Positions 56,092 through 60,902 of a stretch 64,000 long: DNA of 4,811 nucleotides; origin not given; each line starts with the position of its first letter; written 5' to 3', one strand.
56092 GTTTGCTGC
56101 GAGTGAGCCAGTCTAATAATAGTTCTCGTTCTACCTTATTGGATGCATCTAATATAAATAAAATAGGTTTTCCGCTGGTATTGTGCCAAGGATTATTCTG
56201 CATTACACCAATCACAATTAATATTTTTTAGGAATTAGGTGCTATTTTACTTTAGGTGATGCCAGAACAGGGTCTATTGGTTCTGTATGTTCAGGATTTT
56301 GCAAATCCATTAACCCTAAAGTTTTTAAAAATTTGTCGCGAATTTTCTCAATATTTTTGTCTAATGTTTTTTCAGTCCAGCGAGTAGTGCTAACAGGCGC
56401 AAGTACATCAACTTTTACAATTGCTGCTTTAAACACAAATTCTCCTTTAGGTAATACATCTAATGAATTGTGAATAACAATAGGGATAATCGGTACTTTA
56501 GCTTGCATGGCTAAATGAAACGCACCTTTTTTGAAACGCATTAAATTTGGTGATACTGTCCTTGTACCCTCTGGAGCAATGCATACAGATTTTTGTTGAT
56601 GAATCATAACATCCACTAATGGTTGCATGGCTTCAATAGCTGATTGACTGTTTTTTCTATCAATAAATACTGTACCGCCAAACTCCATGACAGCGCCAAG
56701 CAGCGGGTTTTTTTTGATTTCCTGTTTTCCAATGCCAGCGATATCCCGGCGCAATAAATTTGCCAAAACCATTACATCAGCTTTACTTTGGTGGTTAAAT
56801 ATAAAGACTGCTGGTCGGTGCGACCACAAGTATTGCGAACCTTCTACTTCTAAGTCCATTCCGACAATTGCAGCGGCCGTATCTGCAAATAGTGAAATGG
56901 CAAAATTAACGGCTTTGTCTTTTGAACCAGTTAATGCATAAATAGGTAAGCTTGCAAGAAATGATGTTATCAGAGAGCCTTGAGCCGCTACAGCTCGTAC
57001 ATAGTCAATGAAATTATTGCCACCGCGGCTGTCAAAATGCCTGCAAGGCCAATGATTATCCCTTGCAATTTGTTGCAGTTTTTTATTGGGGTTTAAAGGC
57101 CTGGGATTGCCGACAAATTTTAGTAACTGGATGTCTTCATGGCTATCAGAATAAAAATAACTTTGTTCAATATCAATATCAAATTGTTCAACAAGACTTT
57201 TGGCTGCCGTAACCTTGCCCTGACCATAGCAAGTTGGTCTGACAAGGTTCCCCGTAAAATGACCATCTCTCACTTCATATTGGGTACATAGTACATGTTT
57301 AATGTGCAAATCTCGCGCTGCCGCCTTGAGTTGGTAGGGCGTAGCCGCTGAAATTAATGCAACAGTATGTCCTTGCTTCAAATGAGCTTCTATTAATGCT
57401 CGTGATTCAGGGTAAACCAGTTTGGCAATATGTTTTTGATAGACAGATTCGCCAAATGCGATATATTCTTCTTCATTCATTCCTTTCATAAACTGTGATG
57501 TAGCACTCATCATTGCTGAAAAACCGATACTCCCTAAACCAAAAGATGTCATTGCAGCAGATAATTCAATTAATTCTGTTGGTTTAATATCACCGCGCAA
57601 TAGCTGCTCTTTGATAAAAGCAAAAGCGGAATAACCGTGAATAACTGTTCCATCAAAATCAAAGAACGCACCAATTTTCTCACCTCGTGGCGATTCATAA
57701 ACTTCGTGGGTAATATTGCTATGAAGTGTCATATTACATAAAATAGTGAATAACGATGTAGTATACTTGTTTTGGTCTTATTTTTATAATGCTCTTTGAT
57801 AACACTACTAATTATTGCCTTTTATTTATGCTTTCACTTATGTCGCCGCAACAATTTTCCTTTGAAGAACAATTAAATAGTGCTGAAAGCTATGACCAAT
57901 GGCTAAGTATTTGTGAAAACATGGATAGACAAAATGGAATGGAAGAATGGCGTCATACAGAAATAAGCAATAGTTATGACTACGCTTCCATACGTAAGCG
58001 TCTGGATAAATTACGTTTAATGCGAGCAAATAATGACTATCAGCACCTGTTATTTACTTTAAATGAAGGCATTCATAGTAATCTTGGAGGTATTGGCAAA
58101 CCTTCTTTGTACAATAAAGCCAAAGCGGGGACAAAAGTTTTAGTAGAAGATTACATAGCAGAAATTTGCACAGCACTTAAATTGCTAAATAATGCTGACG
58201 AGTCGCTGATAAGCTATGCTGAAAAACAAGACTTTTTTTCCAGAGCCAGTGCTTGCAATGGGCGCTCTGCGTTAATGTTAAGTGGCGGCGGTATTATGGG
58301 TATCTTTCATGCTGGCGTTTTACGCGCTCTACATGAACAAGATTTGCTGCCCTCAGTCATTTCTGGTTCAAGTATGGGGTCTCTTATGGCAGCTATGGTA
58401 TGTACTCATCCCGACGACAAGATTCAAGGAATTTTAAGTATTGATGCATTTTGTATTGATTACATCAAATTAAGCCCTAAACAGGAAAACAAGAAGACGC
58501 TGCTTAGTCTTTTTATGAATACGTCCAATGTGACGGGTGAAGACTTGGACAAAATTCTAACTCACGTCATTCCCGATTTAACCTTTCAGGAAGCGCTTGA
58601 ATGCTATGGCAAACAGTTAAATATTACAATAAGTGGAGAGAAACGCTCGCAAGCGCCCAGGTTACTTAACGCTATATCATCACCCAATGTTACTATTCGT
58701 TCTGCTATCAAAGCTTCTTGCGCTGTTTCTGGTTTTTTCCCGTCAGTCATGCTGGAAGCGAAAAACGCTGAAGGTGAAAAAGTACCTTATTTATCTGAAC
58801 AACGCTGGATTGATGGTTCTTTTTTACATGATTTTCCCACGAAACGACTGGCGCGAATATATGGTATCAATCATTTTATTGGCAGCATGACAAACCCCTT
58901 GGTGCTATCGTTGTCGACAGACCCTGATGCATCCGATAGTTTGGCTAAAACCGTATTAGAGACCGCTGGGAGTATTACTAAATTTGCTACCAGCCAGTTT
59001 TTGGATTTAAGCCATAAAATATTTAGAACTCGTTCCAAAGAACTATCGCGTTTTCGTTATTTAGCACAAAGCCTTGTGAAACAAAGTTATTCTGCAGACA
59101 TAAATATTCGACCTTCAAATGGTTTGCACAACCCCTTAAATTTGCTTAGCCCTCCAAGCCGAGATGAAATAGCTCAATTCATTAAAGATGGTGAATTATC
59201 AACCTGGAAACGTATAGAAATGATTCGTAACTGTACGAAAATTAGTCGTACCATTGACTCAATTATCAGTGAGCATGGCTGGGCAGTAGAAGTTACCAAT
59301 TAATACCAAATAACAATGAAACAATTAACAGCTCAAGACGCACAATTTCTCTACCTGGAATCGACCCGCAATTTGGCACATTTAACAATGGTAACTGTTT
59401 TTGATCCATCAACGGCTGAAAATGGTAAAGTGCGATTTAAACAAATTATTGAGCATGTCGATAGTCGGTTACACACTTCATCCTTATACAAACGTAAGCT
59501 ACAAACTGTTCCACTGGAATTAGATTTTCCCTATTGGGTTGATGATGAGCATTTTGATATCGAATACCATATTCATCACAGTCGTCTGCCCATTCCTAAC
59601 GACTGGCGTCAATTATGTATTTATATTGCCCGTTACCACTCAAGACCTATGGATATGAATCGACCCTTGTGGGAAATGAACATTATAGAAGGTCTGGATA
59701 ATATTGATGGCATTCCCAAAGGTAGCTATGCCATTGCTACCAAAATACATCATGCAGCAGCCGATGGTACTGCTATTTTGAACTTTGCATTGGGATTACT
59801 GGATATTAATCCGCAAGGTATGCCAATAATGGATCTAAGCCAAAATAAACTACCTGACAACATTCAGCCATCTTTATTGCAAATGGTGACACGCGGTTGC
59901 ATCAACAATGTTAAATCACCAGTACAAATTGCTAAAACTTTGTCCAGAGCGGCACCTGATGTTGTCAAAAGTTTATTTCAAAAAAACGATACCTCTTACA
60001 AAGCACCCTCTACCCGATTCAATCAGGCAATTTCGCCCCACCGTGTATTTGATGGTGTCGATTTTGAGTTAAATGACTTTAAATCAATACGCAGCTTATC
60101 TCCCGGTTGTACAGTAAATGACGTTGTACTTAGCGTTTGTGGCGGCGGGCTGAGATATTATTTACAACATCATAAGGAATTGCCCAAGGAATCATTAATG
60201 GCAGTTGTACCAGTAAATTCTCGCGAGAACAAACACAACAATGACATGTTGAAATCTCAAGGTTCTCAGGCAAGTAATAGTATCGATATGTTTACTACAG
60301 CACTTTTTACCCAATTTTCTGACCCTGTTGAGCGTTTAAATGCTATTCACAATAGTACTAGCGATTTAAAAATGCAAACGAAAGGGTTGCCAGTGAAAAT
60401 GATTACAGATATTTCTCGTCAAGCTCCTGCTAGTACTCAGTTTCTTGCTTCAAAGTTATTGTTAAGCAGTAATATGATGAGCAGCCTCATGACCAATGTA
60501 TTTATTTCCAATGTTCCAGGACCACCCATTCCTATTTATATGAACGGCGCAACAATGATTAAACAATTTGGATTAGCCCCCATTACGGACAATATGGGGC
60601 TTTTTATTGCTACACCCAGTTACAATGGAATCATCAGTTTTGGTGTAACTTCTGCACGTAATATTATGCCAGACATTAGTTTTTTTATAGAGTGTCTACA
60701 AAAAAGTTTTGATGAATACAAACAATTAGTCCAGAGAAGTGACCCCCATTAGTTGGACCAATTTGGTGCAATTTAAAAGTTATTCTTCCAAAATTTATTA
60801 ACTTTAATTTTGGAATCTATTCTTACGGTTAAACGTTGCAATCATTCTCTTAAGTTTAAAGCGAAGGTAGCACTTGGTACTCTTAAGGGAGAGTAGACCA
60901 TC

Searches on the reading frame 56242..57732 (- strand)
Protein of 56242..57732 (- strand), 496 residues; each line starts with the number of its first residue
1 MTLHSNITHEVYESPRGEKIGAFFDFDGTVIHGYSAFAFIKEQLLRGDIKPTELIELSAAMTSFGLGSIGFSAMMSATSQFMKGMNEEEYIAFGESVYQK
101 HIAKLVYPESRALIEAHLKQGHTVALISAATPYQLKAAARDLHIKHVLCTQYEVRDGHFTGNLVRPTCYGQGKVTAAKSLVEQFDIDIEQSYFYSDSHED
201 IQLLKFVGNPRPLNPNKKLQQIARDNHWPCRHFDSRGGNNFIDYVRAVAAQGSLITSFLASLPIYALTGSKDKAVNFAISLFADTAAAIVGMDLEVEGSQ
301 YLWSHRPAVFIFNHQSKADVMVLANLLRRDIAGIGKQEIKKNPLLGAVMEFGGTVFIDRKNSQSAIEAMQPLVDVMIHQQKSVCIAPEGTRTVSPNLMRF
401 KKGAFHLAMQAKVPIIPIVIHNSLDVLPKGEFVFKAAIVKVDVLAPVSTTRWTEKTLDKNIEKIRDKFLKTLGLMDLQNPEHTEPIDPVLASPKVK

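Call 78: search_protein_families(library=pfam, proteins=[window:56242-57732:-], max_evalue=0.00001)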
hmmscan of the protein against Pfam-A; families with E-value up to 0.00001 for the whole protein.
window:56242-57732:- (496 aa): 3 families
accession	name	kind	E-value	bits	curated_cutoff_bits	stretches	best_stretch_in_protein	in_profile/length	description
PF12710.13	HAD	-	7.1e-35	121.6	27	1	22-205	1-189/189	haloacid dehalogenase-like hydrolase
PF01553.26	Acyltransferase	-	1e-34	119.7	23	1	294-420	2-131/132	Acyltransferase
PF00702.32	Hydrolase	-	1.6e-07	32.3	26.4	1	22-207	4-190/191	haloacid dehalogenase-like hydrolase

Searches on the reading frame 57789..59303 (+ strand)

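Call 78: search_protein_families(library=pfam, proteins=[window:57789-59303:+], max_evalue=0.00001)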
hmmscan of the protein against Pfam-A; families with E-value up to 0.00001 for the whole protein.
window:57789-59303:+ (504 aa): 2 families
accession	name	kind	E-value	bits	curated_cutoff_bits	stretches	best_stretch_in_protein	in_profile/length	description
PF11815.13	DUF3336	-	5.6e-34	117.3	25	1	24-153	10-136/138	Domain of unknown function (DUF3336)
PF01734.28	Patatin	-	1.1e-25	91.4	27.7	1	162-352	1-188/191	Patatin-like phospholipase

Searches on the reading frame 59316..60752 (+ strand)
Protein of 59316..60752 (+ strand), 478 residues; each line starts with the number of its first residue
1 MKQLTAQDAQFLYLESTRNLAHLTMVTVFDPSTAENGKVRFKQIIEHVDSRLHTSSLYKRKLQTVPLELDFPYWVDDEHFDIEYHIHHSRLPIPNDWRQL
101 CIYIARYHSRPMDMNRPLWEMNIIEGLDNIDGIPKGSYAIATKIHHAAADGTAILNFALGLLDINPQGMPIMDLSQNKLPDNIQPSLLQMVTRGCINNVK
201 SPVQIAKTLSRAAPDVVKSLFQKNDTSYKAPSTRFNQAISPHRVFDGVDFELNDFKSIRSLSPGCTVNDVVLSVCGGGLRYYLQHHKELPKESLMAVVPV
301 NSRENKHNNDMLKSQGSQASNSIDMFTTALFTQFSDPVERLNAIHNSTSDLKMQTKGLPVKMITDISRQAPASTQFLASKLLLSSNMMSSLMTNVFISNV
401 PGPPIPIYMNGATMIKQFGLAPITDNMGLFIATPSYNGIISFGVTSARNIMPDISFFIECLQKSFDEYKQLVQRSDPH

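Call 78: search_protein_families(library=pfam, proteins=[window:59316-60752:+], max_evalue=0.00001)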
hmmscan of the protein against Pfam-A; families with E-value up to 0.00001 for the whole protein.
window:59316-60752:+ (478 aa): 2 families
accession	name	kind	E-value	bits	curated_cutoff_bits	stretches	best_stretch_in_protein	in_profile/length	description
PF03007.21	WS_DGAT_cat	-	1.3e-54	186.2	23.6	1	4-271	1-263/263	Wax ester synthase/diacylglycerol acyltransferase catalytic domain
PF06974.18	WS_DGAT_C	-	8.5e-25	87.9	20.7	1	321-468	3-144/145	WS/DGAT C-terminal domain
